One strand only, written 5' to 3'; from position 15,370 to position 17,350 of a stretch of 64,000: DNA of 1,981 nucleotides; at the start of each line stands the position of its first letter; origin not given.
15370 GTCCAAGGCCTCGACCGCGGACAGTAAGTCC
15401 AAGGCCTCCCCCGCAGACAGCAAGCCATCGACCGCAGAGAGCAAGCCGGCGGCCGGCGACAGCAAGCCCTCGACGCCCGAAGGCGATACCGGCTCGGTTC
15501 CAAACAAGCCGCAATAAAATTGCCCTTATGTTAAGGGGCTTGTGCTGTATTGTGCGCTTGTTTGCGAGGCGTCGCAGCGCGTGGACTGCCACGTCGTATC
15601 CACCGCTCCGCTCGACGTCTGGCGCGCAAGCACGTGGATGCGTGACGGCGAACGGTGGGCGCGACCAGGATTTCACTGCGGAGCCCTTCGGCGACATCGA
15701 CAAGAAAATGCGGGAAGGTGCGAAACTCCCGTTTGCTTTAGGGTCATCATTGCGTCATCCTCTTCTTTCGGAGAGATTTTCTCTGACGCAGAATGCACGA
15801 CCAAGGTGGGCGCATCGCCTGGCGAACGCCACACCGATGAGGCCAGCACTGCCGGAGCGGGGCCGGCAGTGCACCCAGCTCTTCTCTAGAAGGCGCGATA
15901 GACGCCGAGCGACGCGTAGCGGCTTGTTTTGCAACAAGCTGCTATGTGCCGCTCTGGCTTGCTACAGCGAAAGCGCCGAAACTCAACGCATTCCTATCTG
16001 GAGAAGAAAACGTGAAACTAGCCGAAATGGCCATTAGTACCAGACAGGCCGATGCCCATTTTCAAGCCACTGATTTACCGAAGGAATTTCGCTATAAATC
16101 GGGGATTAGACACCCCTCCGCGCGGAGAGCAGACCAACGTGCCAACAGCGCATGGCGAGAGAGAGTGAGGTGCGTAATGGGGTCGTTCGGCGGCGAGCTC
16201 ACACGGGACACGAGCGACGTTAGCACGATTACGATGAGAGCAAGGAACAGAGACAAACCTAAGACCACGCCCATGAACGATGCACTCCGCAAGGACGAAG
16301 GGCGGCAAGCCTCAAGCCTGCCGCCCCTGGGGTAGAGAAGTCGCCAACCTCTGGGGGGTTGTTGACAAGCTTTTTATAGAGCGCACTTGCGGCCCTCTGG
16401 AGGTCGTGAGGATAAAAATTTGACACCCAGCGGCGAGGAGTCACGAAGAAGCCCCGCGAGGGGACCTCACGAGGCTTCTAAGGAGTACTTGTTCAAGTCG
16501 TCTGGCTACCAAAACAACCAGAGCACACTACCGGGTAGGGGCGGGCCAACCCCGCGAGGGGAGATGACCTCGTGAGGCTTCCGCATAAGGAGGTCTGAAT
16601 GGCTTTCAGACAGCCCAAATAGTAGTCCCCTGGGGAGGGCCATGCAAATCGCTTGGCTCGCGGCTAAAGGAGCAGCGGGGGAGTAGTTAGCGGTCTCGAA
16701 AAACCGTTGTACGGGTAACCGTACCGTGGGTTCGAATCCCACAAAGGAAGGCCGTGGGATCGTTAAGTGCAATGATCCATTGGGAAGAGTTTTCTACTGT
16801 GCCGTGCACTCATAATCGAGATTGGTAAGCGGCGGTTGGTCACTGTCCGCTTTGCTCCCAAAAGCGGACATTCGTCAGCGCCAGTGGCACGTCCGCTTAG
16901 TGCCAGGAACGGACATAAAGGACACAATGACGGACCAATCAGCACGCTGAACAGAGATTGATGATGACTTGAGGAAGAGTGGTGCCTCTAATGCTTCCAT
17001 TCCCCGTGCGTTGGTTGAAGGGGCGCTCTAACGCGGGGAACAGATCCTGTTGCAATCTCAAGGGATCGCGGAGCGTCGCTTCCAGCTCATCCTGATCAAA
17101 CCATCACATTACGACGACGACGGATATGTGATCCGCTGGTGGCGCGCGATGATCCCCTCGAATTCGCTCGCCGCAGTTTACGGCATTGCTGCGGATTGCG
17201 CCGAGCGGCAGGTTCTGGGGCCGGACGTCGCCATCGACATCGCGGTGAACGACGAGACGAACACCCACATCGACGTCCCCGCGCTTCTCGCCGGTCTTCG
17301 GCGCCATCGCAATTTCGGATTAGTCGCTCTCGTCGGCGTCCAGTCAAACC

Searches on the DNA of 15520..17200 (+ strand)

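Call 5: search_rna_families(source=window, start=15700, end=17200, threshold=evalue, max_evalue=10, show_alignments=4)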
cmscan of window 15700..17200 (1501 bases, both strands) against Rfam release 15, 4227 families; matches with E-value up to 10: 10.
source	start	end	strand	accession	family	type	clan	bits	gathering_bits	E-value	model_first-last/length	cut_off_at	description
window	16701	16742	-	RF04351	Plastid-psbl-rps4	Cis-reg;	-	42.4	68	3e-07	9-51/53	no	Plastid-psbl-rps4 3UTR RNA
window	16442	16567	-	RF00514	His_leader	Cis-reg; leader;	-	21.3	49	1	1-126/126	no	Histidine operon leader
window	16669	16742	+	RF01852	tRNA-Sec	Gene; tRNA;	CL00001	21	47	0.35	1-91/91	no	Selenocysteine transfer RNA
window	15908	15954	+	RF04201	MIR7510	Gene; miRNA;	-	17.7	93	3.4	1-79/79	no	MIR7510 microRNA precursor family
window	16767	16809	+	RF01611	ceN108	Gene; snRNA; snoRNA; CD-box;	-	17.4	50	1.9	1-70/70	no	Caenorhabditis snoRNA ceN108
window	16551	16601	+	RF03078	chrB-a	Cis-reg;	-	17.2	43.9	4.6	1-80/80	no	chrB-a RNA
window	16294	16326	-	RF01838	sobemo_FSE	Cis-reg; frameshift_element;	-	16.4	55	3.4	26-60/79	no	sobemovirus ribosomal frameshift elemental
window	16255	16319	-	RF01004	mir-557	Gene; miRNA;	-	16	93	3.5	1-69/69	no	mir-557 microRNA precursor family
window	15900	15962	+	RF03573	mir-1954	Gene; miRNA;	-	15.5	99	6.4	1-82/82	no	mir-1954 microRNA precursor family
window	16240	16328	+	RF01670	P17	Gene; sRNA;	-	10.8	45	7.3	1-282/282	no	Pseudomonas sRNA P17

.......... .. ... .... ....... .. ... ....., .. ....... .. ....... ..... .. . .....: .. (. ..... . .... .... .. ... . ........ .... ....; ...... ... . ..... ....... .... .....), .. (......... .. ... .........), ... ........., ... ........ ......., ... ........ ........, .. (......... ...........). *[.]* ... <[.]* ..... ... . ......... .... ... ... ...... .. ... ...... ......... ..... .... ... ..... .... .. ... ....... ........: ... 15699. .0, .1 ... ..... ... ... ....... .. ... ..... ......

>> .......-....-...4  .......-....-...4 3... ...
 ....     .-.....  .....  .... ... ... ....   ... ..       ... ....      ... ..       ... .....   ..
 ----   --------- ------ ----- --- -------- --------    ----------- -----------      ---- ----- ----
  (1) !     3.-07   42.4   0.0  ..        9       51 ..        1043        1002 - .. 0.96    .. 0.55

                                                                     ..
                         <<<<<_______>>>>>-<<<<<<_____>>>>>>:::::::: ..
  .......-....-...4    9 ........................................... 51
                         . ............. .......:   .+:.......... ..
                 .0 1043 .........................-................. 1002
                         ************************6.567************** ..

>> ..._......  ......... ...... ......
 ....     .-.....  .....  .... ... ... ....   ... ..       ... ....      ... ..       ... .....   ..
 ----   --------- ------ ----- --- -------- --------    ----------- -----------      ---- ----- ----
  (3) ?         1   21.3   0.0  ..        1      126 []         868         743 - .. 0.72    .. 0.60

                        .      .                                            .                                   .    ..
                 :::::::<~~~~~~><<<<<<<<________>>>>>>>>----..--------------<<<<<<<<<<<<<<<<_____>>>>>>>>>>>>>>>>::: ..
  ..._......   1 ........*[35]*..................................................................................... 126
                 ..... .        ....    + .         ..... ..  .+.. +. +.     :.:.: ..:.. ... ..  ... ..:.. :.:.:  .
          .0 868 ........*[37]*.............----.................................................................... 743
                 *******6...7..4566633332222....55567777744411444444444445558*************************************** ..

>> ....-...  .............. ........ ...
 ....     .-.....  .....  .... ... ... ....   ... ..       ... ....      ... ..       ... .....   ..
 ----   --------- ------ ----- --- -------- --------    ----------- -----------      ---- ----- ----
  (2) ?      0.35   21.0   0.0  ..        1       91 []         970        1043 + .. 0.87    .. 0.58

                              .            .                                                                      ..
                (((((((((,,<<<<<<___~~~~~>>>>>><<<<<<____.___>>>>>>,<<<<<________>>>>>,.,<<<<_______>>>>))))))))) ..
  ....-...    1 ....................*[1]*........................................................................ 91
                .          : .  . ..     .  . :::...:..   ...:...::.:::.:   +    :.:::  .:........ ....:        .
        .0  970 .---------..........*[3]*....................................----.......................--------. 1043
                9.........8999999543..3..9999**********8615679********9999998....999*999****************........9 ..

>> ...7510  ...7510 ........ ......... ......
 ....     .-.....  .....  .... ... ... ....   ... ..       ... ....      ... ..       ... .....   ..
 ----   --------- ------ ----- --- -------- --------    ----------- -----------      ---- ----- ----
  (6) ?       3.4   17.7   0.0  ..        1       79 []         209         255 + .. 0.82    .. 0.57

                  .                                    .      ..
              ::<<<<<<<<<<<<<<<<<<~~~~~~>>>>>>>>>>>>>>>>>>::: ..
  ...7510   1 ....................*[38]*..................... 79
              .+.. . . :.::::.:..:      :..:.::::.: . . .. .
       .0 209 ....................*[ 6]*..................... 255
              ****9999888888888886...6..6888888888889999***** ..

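Call 16: search_dna_similar(query=window:15520-16850:+, collection=plasmids, mode=distant, max_evalue=0.001)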
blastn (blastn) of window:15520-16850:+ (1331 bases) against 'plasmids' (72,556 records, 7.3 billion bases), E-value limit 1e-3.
Records with a match: 12; places in all: 12; records where one place covers at least 80% of the query: 0.
Best place of each record, by identity: 90-95% 2; 80-90% 10.
By first word of the organism name: Sinorhizobium 4; Azospirillum 3; Jeotgalibacillus 1; Acetobacter 1; Phocaeicola 1; Sphingomonas 1; Roseicitreum 1.
By predicted mobility (MOB-suite, as given by PLSDB): non-mobilizable 10; mobilizable 2.
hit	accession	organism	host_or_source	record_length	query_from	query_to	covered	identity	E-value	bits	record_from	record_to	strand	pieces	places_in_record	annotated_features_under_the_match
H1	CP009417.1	Jeotgalibacillus malaysiensis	-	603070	1169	1223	4%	85.5%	6e-5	58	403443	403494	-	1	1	none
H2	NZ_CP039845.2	Acetobacter pasteurianus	whole organism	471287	1173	1223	4%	86.3%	6e-5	58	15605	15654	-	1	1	none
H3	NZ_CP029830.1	Azospirillum ramasamyi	single cell,Cow dung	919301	1172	1223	4%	84.6%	2e-4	55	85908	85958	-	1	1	none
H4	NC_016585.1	Azospirillum lipoferum 4B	-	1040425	1172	1223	4%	84.6%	2e-4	55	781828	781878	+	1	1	none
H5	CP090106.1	Sinorhizobium meliloti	Medicago,Cell culture,Plant nodule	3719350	1172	1223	4%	84.6%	2e-4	55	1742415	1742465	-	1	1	none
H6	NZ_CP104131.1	Sinorhizobium sp. K101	Phaseolus vulgaris,cell ...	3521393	1172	1223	4%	84.6%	2e-4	55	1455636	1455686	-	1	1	none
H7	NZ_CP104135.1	Sinorhizobium sp. C101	Phaseolus vulgaris,cell ...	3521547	1172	1223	4%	84.6%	2e-4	55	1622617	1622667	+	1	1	none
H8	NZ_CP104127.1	Sinorhizobium sp. M103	Phaseolus vulgaris,cell ...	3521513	1172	1223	4%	84.6%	2e-4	55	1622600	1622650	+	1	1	none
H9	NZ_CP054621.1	Azospirillum oryzae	cell culture,soil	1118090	1172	1223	4%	84.6%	2e-4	55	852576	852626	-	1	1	record has no annotation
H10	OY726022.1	Phocaeicola massiliensis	-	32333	1182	1224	3%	88.4%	2e-4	56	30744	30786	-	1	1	record has no annotation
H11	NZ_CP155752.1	Sphingomonas parapaucimobilis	Chinese cabbage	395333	1182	1221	3%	90.0%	2e-4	55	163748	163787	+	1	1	none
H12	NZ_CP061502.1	Roseicitreum antarcticum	Intertidal sediment,Sandy intertidal ...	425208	1190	1223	3%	94.1%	7e-4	54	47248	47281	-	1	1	none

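Call 17: search_dna_similar(query=window:15520-16850:+, collection=phages, mode=distant, max_evalue=0.001)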
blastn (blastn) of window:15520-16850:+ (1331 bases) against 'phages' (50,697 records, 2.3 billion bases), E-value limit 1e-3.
Records with a match: 8; places in all: 8; records where one place covers at least 80% of the query: 0.
Best place of each record, by identity: 80-90% 8.
By first word of the organism name: Salmonella 4; Acidovorax 2; Erwinia 1; Klebsiella 1.
By host as written in the record: Acidovorax citrulli 2; Salmonella enterica subsp. enterica serovar Typhi 2; Erwinia aphidicola B01_10 1; Salmonella 1; Klebsiella aerogenes 1; Salmonella enterica subsp. enterica serovar Typhimurium str. ATCC 14028 1.
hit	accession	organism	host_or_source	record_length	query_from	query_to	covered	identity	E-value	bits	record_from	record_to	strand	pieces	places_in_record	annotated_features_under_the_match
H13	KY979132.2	Acidovorax phage ACP17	Acidovorax citrulli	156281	1172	1223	4%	86.5%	8e-4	53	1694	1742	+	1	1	none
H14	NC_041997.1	Acidovorax phage ACP17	Acidovorax citrulli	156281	1172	1223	4%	86.5%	8e-4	53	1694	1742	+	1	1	none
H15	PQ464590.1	Erwinia phage Hallingskeid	Erwinia aphidicola B01_10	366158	1182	1224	3%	86.0%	8e-4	52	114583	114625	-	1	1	tRNA-Ser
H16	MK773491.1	Salmonella phage 7t3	Salmonella enterica subsp. enterica ...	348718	1182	1224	3%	86.0%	8e-4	52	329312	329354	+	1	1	tRNA-Ser | hypothetical protein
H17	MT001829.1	Salmonella phage SE_PL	Salmonella enterica subsp. enterica ...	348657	1182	1224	3%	86.0%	8e-4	52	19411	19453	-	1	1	tRNA-Ser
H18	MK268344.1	Salmonella phage Munch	Salmonella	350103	1182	1224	3%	86.0%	8e-4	52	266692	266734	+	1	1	tRNA-Ser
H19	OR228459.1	Klebsiella phage fENko-Kae01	Klebsiella aerogenes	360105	1182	1224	3%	86.0%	8e-4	52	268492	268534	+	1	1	tRNA-Ser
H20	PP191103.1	Salmonella phage PHA46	Salmonella enterica subsp. enterica ...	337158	1182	1224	3%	86.0%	8e-4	52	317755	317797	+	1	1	none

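Call 18: get_annotated_region(hit=H5, flank=300)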
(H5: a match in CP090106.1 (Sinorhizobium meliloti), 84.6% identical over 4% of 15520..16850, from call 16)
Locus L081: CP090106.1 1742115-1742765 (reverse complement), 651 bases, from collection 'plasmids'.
description: Sinorhizobium meliloti strain Ak57 plasmid pSymB, complete sequence
organism: Sinorhizobium meliloti (NCBI taxid 382)
taxonomy: Bacteria; Pseudomonadota; Alphaproteobacteria; Hyphomicrobiales; Rhizobiaceae; Sinorhizobium; Sinorhizobium meliloti
host: -; source: Medicago,Cell culture,Plant nodule; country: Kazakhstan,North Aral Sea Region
typing (MOB-suite, as given by PLSDB): non-mobilizable
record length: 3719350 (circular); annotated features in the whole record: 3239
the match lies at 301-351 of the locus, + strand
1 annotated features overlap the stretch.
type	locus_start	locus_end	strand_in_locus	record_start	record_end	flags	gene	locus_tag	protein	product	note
CDS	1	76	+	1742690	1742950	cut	-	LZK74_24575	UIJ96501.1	hypothetical protein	-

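Call 19: get_annotated_region(hit=H4, flank=300)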
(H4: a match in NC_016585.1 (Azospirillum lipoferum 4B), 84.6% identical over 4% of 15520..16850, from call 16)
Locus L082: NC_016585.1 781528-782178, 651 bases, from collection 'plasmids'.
description: Azospirillum lipoferum 4B plasmid AZO_p1, complete sequence
organism: Azospirillum lipoferum 4B (NCBI taxid 862719)
taxonomy: Bacteria; Pseudomonadota; Alphaproteobacteria; Rhodospirillales; Azospirillaceae; Azospirillum; Azospirillum lipoferum; Azospirillum lipoferum 4B
host: -; source: -; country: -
typing (MOB-suite, as given by PLSDB): mobilizable; relaxase MOBF,MOBP
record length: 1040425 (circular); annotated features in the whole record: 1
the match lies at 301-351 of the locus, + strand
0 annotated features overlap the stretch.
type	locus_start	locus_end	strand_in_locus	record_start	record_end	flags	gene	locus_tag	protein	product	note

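Call 70: search_rna_families(sources=[L083, L086, L089, L092], threshold=evalue, max_evalue=1)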
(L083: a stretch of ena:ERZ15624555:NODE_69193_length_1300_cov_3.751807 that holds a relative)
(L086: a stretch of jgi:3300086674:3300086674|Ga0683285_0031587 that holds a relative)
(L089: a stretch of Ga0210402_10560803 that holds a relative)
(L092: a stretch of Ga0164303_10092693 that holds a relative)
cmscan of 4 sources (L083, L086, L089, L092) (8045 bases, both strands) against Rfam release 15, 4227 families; matches with E-value up to 1: 1.
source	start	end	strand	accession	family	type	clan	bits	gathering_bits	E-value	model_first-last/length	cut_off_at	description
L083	902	976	-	RF01838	sobemo_FSE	Cis-reg; frameshift_element;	-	21.9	55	0.88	1-79/79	no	sobemovirus ribosomal frameshift elemental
